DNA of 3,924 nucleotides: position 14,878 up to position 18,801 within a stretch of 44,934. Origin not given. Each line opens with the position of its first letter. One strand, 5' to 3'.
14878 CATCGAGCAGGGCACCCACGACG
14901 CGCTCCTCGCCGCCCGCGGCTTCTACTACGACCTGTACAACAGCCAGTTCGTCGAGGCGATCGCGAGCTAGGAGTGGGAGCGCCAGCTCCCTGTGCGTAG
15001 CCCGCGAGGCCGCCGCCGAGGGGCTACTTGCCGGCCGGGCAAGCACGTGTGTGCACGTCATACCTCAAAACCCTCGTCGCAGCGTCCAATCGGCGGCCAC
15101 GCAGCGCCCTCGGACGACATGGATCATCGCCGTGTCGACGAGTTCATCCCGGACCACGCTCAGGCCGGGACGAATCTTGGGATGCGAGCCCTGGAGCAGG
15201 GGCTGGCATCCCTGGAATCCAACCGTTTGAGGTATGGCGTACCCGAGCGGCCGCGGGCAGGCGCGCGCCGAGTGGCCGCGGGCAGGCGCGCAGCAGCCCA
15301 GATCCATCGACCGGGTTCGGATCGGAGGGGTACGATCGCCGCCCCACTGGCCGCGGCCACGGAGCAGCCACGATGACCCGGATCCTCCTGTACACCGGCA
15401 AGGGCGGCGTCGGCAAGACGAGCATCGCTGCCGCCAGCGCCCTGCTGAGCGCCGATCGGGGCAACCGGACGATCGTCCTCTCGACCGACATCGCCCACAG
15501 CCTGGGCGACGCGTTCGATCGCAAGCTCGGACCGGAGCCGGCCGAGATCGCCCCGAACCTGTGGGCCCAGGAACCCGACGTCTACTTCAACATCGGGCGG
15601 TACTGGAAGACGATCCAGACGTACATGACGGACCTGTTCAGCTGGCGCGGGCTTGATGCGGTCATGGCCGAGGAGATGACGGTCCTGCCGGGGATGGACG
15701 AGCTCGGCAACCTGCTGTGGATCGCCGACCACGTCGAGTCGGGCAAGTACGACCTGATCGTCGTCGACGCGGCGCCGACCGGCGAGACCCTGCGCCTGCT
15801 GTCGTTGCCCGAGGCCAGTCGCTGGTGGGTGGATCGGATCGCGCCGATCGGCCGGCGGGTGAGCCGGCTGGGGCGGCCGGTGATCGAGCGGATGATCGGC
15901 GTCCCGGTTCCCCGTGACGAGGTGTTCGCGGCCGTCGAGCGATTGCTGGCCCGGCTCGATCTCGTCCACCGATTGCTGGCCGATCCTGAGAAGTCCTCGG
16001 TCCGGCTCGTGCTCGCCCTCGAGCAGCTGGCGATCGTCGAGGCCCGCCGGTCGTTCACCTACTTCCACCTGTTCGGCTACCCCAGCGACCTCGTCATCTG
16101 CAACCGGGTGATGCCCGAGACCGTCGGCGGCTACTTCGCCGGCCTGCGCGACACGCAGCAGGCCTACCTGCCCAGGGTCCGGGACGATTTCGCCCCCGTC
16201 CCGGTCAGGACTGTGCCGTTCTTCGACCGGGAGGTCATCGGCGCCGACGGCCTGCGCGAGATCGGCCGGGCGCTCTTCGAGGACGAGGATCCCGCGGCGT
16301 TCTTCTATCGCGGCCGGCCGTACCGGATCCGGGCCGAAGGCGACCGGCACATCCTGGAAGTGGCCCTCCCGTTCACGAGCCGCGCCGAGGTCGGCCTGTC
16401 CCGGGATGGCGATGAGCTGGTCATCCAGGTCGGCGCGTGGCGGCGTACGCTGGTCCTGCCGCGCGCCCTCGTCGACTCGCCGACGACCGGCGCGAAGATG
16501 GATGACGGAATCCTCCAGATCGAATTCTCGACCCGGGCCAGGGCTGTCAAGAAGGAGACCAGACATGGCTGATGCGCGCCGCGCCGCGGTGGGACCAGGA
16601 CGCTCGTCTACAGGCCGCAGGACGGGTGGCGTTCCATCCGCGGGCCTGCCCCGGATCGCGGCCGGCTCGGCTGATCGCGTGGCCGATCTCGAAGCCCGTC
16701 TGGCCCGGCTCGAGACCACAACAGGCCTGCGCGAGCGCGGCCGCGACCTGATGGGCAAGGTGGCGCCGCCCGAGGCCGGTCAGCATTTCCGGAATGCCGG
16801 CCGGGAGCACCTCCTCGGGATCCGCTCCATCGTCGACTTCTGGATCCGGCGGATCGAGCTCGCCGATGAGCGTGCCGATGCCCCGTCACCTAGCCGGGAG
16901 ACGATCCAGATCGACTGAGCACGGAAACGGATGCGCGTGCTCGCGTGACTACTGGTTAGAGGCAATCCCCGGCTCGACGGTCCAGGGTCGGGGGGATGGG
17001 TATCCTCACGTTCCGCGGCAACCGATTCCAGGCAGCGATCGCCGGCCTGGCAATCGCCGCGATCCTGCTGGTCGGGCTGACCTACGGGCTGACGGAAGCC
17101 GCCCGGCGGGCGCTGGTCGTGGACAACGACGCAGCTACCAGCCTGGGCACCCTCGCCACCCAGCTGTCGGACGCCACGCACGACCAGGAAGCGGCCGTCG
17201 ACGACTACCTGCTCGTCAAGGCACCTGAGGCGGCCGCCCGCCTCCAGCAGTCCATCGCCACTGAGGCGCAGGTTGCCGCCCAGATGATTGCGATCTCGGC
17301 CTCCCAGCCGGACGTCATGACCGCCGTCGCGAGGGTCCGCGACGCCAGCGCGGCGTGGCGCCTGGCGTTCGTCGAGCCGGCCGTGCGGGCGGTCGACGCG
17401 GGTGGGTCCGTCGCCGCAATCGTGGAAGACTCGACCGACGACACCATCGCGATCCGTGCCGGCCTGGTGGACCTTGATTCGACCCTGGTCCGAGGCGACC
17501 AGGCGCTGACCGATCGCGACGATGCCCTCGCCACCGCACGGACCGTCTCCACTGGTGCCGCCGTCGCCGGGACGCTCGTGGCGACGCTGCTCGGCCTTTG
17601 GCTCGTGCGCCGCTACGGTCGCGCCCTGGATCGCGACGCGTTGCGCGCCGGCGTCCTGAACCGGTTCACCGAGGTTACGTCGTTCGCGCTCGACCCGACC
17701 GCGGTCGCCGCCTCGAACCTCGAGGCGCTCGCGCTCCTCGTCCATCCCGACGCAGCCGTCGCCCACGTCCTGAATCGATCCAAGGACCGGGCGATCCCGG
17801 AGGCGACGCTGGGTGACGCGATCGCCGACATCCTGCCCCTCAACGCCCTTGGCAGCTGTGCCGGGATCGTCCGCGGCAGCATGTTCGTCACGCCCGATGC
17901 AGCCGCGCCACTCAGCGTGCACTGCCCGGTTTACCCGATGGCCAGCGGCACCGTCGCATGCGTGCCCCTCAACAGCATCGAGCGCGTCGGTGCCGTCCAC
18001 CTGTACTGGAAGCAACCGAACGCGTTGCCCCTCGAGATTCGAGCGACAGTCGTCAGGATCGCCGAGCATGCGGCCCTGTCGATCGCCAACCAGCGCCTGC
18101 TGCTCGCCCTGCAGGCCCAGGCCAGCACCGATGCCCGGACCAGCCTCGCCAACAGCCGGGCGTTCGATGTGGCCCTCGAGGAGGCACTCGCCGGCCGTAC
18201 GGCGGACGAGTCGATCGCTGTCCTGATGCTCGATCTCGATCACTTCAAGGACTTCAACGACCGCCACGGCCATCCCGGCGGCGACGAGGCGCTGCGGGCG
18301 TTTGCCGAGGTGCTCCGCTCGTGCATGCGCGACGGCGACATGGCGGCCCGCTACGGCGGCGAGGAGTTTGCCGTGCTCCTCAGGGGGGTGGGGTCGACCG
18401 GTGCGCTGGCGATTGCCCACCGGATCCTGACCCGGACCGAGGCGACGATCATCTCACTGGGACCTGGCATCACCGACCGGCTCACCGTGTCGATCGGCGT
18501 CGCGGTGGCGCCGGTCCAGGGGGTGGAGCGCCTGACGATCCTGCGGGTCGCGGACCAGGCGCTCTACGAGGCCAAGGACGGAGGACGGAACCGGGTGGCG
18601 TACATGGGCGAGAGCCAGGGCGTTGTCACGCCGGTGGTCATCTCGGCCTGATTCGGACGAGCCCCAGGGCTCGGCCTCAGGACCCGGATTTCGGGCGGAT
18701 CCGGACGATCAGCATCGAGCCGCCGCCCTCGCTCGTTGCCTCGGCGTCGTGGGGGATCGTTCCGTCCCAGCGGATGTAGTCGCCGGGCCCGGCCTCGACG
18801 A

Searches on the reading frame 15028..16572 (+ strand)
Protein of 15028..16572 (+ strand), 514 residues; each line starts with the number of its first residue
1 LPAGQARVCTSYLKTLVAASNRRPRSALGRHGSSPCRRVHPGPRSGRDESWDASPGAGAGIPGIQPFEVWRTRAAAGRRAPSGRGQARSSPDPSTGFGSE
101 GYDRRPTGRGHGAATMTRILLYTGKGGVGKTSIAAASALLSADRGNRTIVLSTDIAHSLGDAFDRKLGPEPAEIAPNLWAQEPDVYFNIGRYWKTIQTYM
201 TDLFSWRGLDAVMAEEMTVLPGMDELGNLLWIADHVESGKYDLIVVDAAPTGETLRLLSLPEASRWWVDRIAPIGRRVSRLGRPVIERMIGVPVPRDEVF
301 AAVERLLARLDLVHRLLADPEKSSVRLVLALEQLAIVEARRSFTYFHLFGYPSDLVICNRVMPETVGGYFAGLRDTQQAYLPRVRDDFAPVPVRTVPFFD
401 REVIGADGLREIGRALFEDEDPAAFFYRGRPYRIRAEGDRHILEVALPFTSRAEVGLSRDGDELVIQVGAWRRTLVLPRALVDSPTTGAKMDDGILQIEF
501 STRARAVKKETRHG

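Call 48: search_protein_families(library=pfam, proteins=[window:15028-16572:+], max_evalue=0.00001)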
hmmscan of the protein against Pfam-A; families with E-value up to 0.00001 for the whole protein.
window:15028-16572:+ (514 aa): 2 families
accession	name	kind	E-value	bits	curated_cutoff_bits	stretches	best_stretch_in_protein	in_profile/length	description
PF02374.21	ArsA_ATPase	-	3.7e-78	263.3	24.3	1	117-416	1-303/305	Anion-transporting ATPase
PF17886.7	ArsA_HSP20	-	2e-18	66.1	22.5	1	439-500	2-63/63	HSP20-like domain found in ArsA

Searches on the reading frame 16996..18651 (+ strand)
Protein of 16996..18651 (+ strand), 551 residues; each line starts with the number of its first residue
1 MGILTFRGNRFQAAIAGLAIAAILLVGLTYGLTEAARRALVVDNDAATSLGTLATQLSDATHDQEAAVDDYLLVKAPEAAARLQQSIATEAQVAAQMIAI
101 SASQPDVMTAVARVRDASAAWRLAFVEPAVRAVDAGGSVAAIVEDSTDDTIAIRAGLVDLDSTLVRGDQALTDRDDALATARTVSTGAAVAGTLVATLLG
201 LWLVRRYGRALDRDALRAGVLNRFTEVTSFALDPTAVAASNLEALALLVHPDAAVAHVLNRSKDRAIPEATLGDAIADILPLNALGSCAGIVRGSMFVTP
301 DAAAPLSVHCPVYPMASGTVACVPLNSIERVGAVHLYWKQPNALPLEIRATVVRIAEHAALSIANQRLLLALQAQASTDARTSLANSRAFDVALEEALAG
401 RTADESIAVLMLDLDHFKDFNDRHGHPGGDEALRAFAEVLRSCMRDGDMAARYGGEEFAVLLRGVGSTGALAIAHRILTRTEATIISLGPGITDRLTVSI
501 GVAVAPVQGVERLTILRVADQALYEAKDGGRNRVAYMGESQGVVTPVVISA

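Call 48: search_protein_families(library=pfam, proteins=[window:16996-18651:+], max_evalue=0.00001)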
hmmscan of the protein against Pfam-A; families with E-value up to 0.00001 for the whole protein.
window:16996-18651:+ (551 aa): 1 family
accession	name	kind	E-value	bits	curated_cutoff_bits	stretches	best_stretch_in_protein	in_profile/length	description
PF00990.26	GGDEF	-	6.6e-41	140.2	23.8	1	376-533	1-161/161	Diguanylate cyclase, GGDEF domain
